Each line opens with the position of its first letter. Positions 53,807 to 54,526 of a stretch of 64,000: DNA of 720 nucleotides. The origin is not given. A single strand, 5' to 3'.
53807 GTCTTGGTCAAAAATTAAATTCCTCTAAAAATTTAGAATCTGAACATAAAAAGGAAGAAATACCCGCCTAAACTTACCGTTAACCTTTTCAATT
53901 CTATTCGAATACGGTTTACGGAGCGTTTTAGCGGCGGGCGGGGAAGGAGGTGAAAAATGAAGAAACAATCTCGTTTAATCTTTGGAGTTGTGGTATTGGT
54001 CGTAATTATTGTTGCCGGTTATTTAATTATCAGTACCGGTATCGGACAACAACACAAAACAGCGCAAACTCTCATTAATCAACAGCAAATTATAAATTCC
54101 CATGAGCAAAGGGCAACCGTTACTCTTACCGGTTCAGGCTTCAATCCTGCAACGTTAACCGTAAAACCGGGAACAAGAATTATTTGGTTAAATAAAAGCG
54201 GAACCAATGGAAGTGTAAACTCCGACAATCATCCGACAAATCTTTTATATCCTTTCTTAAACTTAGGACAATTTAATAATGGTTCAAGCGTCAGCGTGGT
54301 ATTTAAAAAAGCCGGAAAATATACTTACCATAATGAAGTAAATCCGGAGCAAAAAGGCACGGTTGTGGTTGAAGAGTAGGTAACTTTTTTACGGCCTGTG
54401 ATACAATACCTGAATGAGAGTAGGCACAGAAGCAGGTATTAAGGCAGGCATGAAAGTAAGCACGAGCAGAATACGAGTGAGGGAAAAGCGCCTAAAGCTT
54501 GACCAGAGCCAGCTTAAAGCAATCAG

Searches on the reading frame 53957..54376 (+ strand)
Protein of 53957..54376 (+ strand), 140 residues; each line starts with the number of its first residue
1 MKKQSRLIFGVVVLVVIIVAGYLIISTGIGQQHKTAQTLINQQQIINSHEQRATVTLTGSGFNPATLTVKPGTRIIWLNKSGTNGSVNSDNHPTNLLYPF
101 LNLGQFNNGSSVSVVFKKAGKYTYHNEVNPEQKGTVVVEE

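Call 64: search_protein_families(library=pfam, max_evalue=0.01, proteins=[window:53957-54376:+])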
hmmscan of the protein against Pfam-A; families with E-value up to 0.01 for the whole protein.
window:53957-54376:+ (140 aa): 2 families
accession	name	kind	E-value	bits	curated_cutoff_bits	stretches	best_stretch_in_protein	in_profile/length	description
PF13473.12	Cupredoxin_1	-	1.9e-08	34.7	27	1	44-138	16-104/104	Cupredoxin-like domain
PF00127.26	Copper-bind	-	0.00031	21.6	21.2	1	61-138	13-98/99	Copper binding proteins, plastocyanin/azurin family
